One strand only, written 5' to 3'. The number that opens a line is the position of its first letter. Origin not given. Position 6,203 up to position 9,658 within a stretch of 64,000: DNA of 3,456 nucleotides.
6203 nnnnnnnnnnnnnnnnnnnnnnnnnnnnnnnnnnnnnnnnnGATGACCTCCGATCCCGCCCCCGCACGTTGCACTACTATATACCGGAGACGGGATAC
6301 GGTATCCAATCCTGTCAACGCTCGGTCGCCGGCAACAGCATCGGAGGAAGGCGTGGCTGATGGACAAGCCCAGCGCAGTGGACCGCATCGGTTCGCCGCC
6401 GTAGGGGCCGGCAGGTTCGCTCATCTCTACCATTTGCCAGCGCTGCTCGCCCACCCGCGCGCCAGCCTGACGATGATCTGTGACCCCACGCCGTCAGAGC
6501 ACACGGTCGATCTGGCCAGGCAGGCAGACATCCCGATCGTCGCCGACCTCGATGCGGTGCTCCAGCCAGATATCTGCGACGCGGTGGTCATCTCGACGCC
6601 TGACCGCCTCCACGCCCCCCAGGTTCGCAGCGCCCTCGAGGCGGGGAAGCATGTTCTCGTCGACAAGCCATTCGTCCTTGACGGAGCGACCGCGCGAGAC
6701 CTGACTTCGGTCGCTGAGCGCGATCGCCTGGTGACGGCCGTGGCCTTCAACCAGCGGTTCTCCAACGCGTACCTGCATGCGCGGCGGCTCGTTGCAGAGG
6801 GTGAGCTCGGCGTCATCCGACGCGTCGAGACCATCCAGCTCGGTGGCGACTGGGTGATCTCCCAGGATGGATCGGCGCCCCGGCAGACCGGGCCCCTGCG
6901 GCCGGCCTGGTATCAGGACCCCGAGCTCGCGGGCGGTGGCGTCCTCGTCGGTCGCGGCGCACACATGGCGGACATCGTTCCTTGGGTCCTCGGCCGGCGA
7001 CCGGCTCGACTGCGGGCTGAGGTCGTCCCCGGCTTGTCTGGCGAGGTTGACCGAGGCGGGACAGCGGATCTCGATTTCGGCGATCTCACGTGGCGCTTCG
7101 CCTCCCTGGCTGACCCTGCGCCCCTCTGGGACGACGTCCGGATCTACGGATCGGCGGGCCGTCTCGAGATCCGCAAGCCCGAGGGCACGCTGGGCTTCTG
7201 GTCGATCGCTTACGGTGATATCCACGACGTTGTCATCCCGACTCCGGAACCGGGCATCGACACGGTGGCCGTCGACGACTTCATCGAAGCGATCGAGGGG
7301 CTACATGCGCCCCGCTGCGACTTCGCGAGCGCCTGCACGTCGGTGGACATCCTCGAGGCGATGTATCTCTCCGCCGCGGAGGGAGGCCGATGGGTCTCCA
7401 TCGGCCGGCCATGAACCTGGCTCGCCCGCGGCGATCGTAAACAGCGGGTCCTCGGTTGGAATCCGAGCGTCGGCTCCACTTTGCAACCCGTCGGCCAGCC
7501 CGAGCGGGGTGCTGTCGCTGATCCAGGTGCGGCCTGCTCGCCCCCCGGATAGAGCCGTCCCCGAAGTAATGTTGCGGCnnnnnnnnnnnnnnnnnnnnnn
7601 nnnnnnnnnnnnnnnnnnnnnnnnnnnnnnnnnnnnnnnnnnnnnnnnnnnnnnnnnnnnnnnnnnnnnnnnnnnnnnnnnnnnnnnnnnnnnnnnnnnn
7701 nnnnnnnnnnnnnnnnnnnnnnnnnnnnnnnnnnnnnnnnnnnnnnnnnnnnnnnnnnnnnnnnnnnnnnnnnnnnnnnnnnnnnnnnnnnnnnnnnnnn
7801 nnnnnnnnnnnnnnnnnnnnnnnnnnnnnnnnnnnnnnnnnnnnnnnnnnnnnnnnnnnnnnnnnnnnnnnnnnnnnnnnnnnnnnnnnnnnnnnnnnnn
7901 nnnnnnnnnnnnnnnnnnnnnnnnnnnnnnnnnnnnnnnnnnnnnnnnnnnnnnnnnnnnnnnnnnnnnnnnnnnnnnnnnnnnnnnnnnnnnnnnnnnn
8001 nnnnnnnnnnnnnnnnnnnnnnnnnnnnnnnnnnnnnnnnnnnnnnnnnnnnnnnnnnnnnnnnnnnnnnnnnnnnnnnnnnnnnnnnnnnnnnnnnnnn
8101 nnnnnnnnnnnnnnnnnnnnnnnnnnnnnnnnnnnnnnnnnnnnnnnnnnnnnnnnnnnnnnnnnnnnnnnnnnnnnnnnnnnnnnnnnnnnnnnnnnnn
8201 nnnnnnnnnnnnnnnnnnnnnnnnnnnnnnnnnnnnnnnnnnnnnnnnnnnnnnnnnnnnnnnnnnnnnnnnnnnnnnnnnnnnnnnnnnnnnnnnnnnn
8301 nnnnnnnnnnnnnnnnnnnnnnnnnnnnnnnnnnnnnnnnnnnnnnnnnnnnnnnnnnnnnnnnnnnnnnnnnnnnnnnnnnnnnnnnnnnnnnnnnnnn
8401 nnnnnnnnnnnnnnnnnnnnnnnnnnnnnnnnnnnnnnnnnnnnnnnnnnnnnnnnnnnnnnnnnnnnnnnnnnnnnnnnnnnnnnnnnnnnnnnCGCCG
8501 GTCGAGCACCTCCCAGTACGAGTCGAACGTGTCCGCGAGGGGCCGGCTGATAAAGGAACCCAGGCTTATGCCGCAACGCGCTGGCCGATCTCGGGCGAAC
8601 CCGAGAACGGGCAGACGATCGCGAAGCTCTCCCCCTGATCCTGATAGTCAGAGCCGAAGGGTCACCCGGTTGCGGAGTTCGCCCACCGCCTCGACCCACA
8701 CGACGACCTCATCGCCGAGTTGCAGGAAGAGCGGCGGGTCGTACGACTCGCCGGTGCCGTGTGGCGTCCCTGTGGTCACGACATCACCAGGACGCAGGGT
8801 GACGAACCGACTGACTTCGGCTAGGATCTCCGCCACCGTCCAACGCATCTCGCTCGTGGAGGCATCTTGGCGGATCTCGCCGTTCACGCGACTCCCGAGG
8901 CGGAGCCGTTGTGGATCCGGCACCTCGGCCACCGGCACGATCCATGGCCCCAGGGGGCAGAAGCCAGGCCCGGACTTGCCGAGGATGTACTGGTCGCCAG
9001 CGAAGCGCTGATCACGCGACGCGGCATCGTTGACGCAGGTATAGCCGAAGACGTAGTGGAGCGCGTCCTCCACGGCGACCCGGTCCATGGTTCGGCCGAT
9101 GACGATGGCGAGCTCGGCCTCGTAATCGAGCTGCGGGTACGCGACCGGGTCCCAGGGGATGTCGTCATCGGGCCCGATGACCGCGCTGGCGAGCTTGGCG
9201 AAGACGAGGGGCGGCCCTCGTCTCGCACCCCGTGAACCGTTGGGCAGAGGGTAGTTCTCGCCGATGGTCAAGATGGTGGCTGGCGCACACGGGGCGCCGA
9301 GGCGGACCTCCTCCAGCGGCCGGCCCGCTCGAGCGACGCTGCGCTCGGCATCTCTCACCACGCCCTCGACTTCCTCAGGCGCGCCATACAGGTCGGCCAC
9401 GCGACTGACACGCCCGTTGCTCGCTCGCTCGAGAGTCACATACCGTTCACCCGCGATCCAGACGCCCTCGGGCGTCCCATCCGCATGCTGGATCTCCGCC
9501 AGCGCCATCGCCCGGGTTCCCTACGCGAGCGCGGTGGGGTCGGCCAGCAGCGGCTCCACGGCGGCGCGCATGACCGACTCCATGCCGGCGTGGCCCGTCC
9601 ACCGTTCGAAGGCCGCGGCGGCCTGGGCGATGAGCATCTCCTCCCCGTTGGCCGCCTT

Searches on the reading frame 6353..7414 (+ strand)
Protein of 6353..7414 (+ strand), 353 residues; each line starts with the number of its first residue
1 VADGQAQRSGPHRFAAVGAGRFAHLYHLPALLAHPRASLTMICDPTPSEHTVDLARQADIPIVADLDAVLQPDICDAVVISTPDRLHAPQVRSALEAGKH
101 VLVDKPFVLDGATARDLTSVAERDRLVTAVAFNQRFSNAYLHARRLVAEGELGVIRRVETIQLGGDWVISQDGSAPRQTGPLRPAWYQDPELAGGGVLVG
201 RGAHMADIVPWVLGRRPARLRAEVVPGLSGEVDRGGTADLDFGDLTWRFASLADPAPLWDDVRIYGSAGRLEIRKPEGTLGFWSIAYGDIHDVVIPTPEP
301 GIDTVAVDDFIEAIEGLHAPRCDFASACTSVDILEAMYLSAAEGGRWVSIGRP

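Call 8: search_protein_families(library=pfam, proteins=[window:6353-7414:+])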
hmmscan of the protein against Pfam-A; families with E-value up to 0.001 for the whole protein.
window:6353-7414:+ (353 aa): 3 families
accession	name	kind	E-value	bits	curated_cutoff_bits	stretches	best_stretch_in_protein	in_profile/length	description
PF01408.29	GFO_IDH_MocA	-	1e-20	75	24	1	13-131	2-119/120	Oxidoreductase family, NAD-binding Rossmann fold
PF22725.1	GFO_IDH_MocA_C3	-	3.1e-12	47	27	1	140-272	1-124/124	GFO/IDH/MocA C-terminal domain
PF02894.22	GFO_IDH_MocA_C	-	2.4e-08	34.5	22.9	1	145-349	2-217/218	Oxidoreductase family, C-terminal alpha/beta domain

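Call 9: search_protein_families(library=ncbifam, proteins=[window:6353-7414:+])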
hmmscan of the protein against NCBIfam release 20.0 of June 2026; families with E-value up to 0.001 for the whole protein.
window:6353-7414:+ (353 aa): 9 families
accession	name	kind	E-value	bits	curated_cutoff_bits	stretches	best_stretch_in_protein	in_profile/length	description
TIGR04380.1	myo_inos_iolG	equivalog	2.1e-26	92.6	355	1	13-160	3-150/330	inositol 2-dehydrogenase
NF008607.0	PRK11579.1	subfamily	1.2e-20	73.8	330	1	16-159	9-149/346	oxidoreductase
NF052479.1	LevoglcsnDh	equivalog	6.3e-18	64.6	650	1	63-214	62-203/386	levoglucosan dehydrogenase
NF007574.0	PRK10206.1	equivalog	1.4e-15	57.2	352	1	15-160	6-151/345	oxidoreductase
NF041392.1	XylDh_Gfo6_Halo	equivalog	3.4e-15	55.7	350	1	3-274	8-276/350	D-xylose 1-dehydrogenase Gfo6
NF040723.1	UDP-GlcNAcDh_Arch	equivalog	5.3e-12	45.9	450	1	37-164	25-150/302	UDP-N-acetylglucosamine 3-dehydrogenase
NF058561.1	BT_2158_fam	equivalog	6.5e-10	38.2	750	1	75-161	97-183/487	glycoside 3-dehydrogenase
NF058563.1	BT_2159_fam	equivalog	1.3e-08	34.2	650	1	15-155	4-143/350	disaccharide 3-dehydrogenase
NF052679.1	InsChiInosDhIolG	equivalog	3.5e-06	26.3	540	1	59-153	51-146/343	bifunctional inositol 2-dehydrogenase/D-chiro-inositol 1-dehydrogenase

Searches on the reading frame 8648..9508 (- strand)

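Call 8: search_protein_families(library=pfam, proteins=[window:8648-9508:-])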
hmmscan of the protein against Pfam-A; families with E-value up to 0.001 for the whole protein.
window:8648-9508:- (286 aa): 1 family
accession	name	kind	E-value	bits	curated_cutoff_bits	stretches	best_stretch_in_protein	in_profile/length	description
PF01557.24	FAA_hydrolase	-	2.2e-60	204.4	23.9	1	97-282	29-213/214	Fumarylacetoacetate (FAA) hydrolase C-terminal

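Call 9: search_protein_families(library=ncbifam, proteins=[window:8648-9508:-])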
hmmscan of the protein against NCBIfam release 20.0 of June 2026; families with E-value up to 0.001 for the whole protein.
window:8648-9508:- (286 aa): 7 families
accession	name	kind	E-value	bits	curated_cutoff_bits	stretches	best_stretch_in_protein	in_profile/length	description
NF053535.1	DhyDRhmHlse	equivalog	6e-47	160.3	500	1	66-283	59-279/284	2,4-didehydro-3-deoxy-L-rhamnonate hydrolase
TIGR02303.1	HpaG-C-term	equivalog_domain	3.7e-45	154.3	276.4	1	60-282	24-242/245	4-hydroxyphenylacetate degradation bifunctional isomerase/decarboxylase, C-terminal subunit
NF011750.0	PRK15203.1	equivalog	8.4e-35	120.4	811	1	77-282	223-422/429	4-hydroxyphenylacetate degradation bifunctional isomerase/decarboxylase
TIGR02305.1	HpaG-N-term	equivalog_domain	1.9e-31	109.2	228.65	1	100-282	33-205/205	4-hydroxyphenylacetate degradation bifunctional isomerase/decarboxylase, N-terminal subunit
NF009399.0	PRK12764.1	equivalog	1.3e-29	103.6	444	1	74-253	19-197/501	fumarylacetoacetate hydrolase family protein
NF007967.0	PRK10691.1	equivalog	7.1e-23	81.1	201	1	100-254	41-198/219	fumarylacetoacetate hydrolase family protein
TIGR01266.1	fum_ac_acetase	equivalog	0.0005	19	375.3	0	126-169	196-242/420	fumarylacetoacetase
